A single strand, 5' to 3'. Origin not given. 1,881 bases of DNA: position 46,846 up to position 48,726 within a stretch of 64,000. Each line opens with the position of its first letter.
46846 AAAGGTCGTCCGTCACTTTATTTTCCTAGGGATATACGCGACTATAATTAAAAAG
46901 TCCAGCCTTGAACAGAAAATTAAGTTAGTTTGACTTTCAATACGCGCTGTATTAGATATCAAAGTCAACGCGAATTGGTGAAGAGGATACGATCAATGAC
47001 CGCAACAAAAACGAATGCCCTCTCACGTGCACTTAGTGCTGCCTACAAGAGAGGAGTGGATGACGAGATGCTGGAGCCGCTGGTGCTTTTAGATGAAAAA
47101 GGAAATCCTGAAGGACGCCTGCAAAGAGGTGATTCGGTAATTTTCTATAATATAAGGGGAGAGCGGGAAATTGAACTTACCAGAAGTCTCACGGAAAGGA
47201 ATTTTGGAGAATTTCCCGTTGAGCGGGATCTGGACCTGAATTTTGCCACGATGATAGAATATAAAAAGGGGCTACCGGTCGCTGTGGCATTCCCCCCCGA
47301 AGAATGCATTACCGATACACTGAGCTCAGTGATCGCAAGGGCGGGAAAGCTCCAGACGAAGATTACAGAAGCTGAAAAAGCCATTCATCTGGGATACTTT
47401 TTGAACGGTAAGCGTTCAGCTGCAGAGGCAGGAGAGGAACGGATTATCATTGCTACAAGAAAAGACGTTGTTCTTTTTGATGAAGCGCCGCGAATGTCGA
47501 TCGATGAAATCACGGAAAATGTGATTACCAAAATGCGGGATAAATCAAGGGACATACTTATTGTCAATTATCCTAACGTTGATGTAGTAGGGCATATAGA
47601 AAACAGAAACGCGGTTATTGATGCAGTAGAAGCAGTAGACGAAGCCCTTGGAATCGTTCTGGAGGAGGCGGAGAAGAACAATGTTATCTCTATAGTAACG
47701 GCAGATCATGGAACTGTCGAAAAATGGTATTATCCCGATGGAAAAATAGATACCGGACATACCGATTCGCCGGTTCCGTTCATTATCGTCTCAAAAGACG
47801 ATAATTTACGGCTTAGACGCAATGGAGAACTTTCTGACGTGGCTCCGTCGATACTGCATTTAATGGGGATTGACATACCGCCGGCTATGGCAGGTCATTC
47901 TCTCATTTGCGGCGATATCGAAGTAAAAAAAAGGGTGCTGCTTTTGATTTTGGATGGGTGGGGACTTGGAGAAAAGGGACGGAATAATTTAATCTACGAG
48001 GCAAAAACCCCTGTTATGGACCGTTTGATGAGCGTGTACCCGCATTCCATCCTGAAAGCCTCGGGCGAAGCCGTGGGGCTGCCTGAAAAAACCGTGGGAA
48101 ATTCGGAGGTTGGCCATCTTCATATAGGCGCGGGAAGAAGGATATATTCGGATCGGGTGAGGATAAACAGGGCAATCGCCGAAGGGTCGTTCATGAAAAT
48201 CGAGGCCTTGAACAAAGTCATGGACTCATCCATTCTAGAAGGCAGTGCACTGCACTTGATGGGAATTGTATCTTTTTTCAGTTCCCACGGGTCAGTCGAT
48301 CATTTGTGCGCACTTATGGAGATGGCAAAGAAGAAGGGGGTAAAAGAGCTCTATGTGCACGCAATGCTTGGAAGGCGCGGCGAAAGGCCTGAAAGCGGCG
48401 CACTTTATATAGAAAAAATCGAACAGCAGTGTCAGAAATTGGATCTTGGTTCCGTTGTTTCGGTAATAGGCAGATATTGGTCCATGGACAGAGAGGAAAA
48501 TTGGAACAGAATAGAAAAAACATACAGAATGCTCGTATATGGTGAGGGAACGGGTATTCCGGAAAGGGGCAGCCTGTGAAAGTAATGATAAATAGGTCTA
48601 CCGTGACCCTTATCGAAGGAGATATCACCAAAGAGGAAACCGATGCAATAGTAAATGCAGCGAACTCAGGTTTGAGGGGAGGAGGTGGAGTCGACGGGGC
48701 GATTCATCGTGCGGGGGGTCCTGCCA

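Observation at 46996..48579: Circularly permuted cofactor-independent phosphoglycerate mutase in a single ORF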

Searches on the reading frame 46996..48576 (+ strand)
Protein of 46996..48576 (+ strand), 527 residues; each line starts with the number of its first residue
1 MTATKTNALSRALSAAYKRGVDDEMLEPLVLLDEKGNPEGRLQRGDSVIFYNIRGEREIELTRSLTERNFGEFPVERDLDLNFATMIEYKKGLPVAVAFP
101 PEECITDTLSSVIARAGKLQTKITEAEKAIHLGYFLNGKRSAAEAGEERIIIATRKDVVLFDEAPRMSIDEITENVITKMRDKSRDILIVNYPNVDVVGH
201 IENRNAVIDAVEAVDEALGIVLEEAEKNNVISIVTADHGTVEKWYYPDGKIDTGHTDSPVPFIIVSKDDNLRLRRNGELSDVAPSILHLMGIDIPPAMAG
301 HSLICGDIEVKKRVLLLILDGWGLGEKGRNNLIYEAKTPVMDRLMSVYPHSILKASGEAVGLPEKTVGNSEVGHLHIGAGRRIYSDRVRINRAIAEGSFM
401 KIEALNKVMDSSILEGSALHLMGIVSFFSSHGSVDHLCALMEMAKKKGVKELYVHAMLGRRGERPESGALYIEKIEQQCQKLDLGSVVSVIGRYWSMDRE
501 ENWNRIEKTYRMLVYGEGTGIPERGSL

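Call 3: search_protein_families(library=pfam, proteins=[window:46996-48576:+], max_evalue=0.01)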
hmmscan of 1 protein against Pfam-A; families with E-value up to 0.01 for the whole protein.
window:46996-48576:+ (527 aa): 5 families
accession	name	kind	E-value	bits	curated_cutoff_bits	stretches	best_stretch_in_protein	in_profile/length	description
PF01676.23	Metalloenzyme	-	1.3e-57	195.7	24.3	2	101-293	64-251/252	Metalloenzyme superfamily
PF06415.18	iPGM_N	-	1.6e-54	185.1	27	2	390-518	1-129/217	BPG-independent PGAM N-terminus (iPGM_N)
PF00884.28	Sulfatase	-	7.1e-07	29.3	25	1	187-292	200-301/301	Sulfatase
PF01663.27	Phosphodiest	-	9.5e-07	29.2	23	1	170-241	141-222/342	Type I phosphodiesterase / nucleotide pyrophosphatase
PF00245.25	Alk_phosphatase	-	0.00024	20.6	24.4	1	167-243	238-316/423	Alkaline phosphatase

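Call 4: search_protein_families(library=ncbifam, proteins=[window:46996-48576:+], max_evalue=0.01)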
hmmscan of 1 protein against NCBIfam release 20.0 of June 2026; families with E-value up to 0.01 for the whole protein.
window:46996-48576:+ (527 aa): 11 families
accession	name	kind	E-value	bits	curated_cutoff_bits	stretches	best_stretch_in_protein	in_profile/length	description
TIGR01307.1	pgm_bpd_ind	equivalog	6.1e-145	483.5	330.65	2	5-304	209-504/504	2,3-bisphosphoglycerate-independent phosphoglycerate mutase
NF003897.0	PRK05434.1-5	equivalog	5.9e-126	420.9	862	2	7-304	217-511/514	2,3-bisphosphoglycerate-independent phosphoglycerate mutase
TIGR00306.2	apgM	subfamily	7.6e-11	41.6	320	1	173-270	280-373/403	2,3-bisphosphoglycerate-independent phosphoglycerate mutase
NF009049.0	PRK12383.1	equivalog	4.3e-10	39.1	254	1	129-303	223-397/408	phosphopentomutase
NF003104.0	PRK04024.1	equivalog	1.4e-09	37.2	489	1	168-268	279-369/412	2,3-bisphosphoglycerate-independent phosphoglycerate mutase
NF003766.0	PRK05362.1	equivalog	1.1e-08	34.3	256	1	168-301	262-389/396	phosphopentomutase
NF003242.0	PRK04200.1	equivalog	0.00011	21.2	426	1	183-269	282-362/395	cofactor-independent phosphoglycerate mutase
NF045661.1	HdlasePehA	equivalog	0.00044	19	900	1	206-304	283-389/506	phosphoric/sulfuric ester hydrolase PehA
TIGR02535.1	hyp_Hser_kinase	hypoth_equivalog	0.0019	17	446.3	1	183-268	283-363/397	proposed homoserine kinase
NF038358.1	phophono_PhpG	equivalog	0.0031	16.3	545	1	173-266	297-382/417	CMP-5'-phosphonoformate--3-phosphoglycerate phosphonoformyl transferase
NF010322.0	PRK13759.1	equivalog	0.0068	14.9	481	1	215-304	278-377/486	arylsulfatase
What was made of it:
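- Checked: TIGR01307 positions 209-504 fall at residues 5-304 (calls 3, 4).
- The TIGR01307 equivalog scores 483.5 against a cut-off of 330.65 (call 4). The stricter NCBIfam equivalog NF003897 scores 420.9, below its cut-off of 862 (call 4). NF003897 is below its cut-off (call 4). TIGR01307 is above its cut-off (call 4).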

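Call 5: search_solved_structures(query=window:46996-48576:+, show_alignments=2)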
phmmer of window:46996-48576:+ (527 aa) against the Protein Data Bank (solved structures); distinct sequences matched with E-value up to 0.001: 11.
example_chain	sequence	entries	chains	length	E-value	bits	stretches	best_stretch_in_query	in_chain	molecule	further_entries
1ejj_A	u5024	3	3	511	5.4e-112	378.1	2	311-519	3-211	PHOSPHOGLYCERATE MUTASE | 2,3-BISPHOSPHOGLYCERATE-INDEPENDENT PHOSPHOGLYCERATE MUTASE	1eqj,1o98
1o99_A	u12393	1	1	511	1.3e-111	376.8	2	311-519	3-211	2,3-BISPHOSPHOGLYCERATE-INDEPENDENT PHOSPHOGLYCERATE MUTASE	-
2ify_A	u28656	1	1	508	5.7e-109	368.1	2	12-304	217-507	2,3-bisphosphoglycerate-independent phosphoglycerate mutase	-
5vpu_A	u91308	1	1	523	1.3e-94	320.8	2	12-304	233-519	2,3-bisphosphoglycerate-independent phosphoglycerate mutase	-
4my4_A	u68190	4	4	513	1.8e-94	320.3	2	310-512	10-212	2,3-bisphosphoglycerate-independent phosphoglycerate mutase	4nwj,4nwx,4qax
7tl8_A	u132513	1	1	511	2.3e-94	319.9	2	311-512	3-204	2,3-bisphosphoglycerate-independent phosphoglycerate mutase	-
5kgl_A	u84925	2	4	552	3.7e-81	276.4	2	307-525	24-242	2,3-bisphosphoglycerate-independent phosphoglycerate mutase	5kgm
5kgn_A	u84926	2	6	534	4.1e-81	276.2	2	308-525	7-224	2,3-bisphosphoglycerate-independent phosphoglycerate mutase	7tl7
7knf_A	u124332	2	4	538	4.3e-81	276.2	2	308-525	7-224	2,3-bisphosphoglycerate-independent phosphoglycerate mutase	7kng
3nvl_A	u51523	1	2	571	2.8e-59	204.2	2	20-296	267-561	2,3-bisphosphoglycerate-independent phosphoglycerate mutase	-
3igy_B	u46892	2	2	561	4.6e-56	193.6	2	21-295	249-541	Cofactor-independent phosphoglycerate mutase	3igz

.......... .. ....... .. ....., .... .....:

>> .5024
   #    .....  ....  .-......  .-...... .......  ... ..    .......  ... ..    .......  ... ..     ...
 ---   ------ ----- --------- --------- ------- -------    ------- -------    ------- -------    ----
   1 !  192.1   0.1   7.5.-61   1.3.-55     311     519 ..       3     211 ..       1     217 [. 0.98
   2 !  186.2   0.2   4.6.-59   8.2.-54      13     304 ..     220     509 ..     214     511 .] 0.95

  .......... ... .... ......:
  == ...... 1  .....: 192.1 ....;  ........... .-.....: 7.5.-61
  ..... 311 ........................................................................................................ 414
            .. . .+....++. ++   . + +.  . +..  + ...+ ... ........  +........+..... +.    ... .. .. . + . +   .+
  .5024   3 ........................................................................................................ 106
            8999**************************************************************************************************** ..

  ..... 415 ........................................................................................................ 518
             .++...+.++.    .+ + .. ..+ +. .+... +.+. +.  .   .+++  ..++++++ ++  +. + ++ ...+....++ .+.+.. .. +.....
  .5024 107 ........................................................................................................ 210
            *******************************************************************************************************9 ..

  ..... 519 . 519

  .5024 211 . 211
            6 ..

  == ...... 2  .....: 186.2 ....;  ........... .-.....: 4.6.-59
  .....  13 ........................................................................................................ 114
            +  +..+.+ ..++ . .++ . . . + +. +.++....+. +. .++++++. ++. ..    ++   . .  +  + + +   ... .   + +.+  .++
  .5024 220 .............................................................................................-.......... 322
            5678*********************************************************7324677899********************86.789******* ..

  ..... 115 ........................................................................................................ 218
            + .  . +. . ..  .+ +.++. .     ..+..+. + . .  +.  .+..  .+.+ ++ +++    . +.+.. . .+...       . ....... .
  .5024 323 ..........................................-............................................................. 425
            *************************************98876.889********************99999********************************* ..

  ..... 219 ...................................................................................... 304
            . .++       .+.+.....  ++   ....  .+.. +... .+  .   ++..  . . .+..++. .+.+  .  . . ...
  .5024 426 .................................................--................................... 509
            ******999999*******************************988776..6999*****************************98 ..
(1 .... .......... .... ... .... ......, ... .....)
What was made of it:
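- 46996..47298 (+): Residues 1-101: the new N-terminus plus the C-terminal piece of the phosphotransferase domain (canonical residues 220-310). It contains R54 and R57, equivalent to canonical R261 and R264. Alignment to 1EJJ (call 5).
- Checked: Search against PDB sequences (call 5): query 311-519 matches G. stearothermophilus iPGM 3-211 (E 1.3e-55), and query 13-304 matches 220-509 (E 8.2e-54).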

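Call 6: find_homologous_proteins(query=window:46996-48576:+, max_evalue=1e-10)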
Query window:46996-48576:+ (527 aa): 7568 proteins with E <= 1e-10 among 8000 candidates; the best 120 are listed.
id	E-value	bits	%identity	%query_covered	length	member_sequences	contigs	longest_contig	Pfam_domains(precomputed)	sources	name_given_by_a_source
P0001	0.0e+0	1172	100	100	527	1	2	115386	PF06415.19,PF01676.24,PF01663.28,PF00884.29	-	-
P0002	7.9e-248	841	72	100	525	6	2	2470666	PF06415.19,PF01676.24,PF01663.28,PF00884.29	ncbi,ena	-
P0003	1.8e-239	814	70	100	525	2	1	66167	PF06415.19,PF01676.24,PF01663.28,PF00884.29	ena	-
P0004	8.9e-220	749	65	99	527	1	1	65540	PF06415.19,PF01676.24,PF01663.28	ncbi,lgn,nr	ncbi:MAG: alkaline phosphatase family protein [Deltaproteobacteria bacterium]|nr:alkaline phosphatas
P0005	5.2e-218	743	64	99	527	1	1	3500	PF06415.19,PF01676.24,PF01663.28,PF00884.29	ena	-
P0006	1.6e-217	741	64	99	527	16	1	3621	PF06415.19,PF01676.24,PF01663.28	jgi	-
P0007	1.8e-217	741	64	99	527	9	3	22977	PF06415.19,PF01676.24,PF01663.28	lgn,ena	-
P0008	9.5e-217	739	64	97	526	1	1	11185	PF06415.19,PF01676.24,PF01663.28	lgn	-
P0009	2.2e-216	737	64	99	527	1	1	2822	PF06415.19,PF01676.24,PF01663.28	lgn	-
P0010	5.9e-216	736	64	98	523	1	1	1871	PF06415.19,PF01676.24,PF01663.28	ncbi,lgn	-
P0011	6.7e-215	732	65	97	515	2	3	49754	PF06415.19,PF01676.24,PF01663.28,PF00884.29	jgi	jgi:2,3-bisphosphoglycerate-independent phosphoglycerate mutase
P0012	8.4e-215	732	64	99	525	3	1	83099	PF06415.19,PF01676.24,PF01663.28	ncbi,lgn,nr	ncbi:MAG: alkaline phosphatase family protein [Deltaproteobacteria bacterium]|nr:alkaline phosphatas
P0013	1.8e-214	731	63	100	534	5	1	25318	PF06415.19,PF01676.24,PF01663.28,PF00884.29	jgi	-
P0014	2.8e-214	730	65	97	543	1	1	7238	PF06415.19,PF01676.24,PF01663.28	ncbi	-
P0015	3.7e-214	730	64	100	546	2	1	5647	PF06415.19,PF01676.24,PF01663.28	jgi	jgi:2,3-bisphosphoglycerate-independent phosphoglycerate mutase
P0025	8.1e-212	722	64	98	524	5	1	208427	PF06415.19,PF01676.24,PF01663.28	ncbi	-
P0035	2.1e-210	718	63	97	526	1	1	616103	PF06415.19,PF01676.24,PF01663.28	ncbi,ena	-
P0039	5.8e-210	716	61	99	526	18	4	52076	PF06415.19,PF01676.24,PF01663.28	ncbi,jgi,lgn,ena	-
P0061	5.0e-208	710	63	98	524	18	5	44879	PF06415.19,PF01676.24,PF01663.28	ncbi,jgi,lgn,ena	-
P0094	8.0e-207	706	62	98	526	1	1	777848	PF06415.19,PF01676.24,PF01663.28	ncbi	ncbi:MAG: alkaline phosphatase family protein [Smithellaceae bacterium]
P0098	9.2e-207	706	63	99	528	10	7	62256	PF06415.19,PF01676.24,PF01663.28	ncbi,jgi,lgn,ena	-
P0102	1.2e-206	705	62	99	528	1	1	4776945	PF06415.19,PF01676.24,PF01663.28,PF00884.29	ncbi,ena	-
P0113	3.9e-206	704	59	98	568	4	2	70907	PF06415.19,PF01676.24,PF01663.28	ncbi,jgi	-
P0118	5.3e-206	703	62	100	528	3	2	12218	PF06415.19,PF01676.24,PF01663.28,PF00884.29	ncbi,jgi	jgi:2,3-bisphosphoglycerate-independent phosphoglycerate mutase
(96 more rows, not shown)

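Call 18: search_protein_representatives(protein=window:46996-48576:+)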
Query: 527 residues. Proteins with E-value up to 0.001 (for the whole library): 11159; up to 1e-10: 6225; up to 1e-30: 1800. The best 150 are listed.
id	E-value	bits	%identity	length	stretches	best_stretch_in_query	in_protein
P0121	3.7e-171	586.5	51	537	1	6-521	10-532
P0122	3.0e-121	421.9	53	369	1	161-519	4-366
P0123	1.9e-113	396.1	43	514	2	11-304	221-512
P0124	4.4e-113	394.9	40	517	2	310-523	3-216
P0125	3.6e-110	385.3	41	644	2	311-519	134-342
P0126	5.1e-108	378.2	42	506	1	11-500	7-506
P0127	5.9e-106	371.4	41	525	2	313-519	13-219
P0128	1.8e-105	369.8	40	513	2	10-304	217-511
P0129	5.7e-105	368.2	39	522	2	11-304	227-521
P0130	2.6e-104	366.0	40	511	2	4-304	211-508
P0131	2.9e-104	365.8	40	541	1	8-518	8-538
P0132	5.1e-104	365.0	40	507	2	11-305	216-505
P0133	6.9e-104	364.6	39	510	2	311-519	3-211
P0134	9.6e-104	364.1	41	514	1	10-516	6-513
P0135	1.3e-103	363.7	41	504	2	9-304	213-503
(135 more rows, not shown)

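Call 24: find_encoding_contigs(protein=P0001, flank=10000, max_places=3)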
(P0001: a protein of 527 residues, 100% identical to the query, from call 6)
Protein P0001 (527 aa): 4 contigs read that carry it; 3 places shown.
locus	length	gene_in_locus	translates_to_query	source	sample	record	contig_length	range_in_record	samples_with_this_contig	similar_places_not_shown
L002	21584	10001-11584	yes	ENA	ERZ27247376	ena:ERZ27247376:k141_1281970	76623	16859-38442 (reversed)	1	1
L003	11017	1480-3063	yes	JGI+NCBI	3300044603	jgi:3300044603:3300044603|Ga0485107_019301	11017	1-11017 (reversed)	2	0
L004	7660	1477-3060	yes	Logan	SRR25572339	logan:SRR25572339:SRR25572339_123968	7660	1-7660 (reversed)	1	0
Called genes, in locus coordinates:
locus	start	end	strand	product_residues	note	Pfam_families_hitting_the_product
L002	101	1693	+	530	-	PF00496:SBP_bac_5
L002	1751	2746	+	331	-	PF00528:BPD_transp_1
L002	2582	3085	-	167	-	-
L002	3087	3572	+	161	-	PF00528:BPD_transp_1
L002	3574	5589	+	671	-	PF00005:ABC_tran, PF02463:SMC_N (weak), PF13175:AAA_15 (faint), PF13191:AAA_16 (faint), PF13304:AAA_21 (weak), PF08352:oligo_HPY (weak), PF00005:ABC_tran, PF08352:oligo_HPY, +8 more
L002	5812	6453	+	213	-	-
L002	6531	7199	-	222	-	PF00753:Lactamase_B, PF19583:ODP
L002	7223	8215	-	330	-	PF01476:LysM, PF01551:Peptidase_M23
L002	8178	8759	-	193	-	PF09335:VTT_dom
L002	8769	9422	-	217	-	PF01135:PCMT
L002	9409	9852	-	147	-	-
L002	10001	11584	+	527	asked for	PF06415:iPGM_N, PF01676:Metalloenzyme, PF01663:Phosphodiest (weak), PF00884:Sulfatase (weak), PF01676:Metalloenzyme, PF06415:iPGM_N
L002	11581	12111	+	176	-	PF01661:Macro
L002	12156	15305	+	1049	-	PF05170:AsmA (weak), PF13116:YhdP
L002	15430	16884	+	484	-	PF00289:Biotin_carb_N, PF02786:CPSase_L_D2, PF07478:Dala_Dala_lig_C, PF02785:Biotin_carb_C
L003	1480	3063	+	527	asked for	PF06415:iPGM_N, PF01676:Metalloenzyme, PF01663:Phosphodiest (weak), PF00884:Sulfatase (weak), PF01676:Metalloenzyme, PF06415:iPGM_N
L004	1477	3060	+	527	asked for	PF06415:iPGM_N, PF01676:Metalloenzyme, PF01663:Phosphodiest (weak), PF00884:Sulfatase (weak), PF01676:Metalloenzyme, PF06415:iPGM_N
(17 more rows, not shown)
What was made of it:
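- The gene sits among housekeeping genes and next to pyruvate carboxylase (call 24).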

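Call 27: find_encoding_contigs(protein=P0102, flank=10000, max_places=2)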
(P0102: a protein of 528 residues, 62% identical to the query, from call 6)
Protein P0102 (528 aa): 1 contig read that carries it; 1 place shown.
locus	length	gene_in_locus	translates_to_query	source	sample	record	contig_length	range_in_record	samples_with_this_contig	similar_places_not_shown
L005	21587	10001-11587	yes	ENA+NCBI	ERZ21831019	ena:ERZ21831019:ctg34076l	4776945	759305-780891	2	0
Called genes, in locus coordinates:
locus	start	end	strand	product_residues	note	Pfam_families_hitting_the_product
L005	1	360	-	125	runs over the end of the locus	-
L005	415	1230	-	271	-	-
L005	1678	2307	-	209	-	PF13489:Methyltransf_23, PF13847:Methyltransf_31, PF08241:Methyltransf_11, PF08242:Methyltransf_12, PF13649:Methyltransf_25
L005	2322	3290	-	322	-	PF00246:Peptidase_M14, PF24827:AstE_AspA_cat (weak)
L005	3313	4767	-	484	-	PF00749:tRNA-synt_1c, PF19269:Anticodon_2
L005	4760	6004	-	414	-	PF01128:IspD, PF12804:NTP_transf_3, PF02542:YgbB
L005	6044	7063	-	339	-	PF27675:YCF81_N, PF01850:PIN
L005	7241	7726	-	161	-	PF02559:CarD_TRCF_RID, PF21095:CarD_C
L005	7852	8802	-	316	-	PF01476:LysM, PF01551:Peptidase_M23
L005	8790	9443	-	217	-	PF01135:PCMT, PF00398:RrnaAD (weak), PF13649:Methyltransf_25 (weak)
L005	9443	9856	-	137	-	-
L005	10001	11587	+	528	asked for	PF06415:iPGM_N, PF01676:Metalloenzyme, PF00884:Sulfatase (faint), PF01663:Phosphodiest, PF01676:Metalloenzyme, PF06415:iPGM_N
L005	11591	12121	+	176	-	PF01661:Macro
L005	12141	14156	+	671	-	PF08448:PAS_4, PF14598:PAS_11 (faint), PF00989:PAS, PF13188:PAS_8 (weak), PF13426:PAS_9, PF08447:PAS_3, PF02518:HATPase_c, PF00072:Response_reg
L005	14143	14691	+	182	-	PF05258:DciA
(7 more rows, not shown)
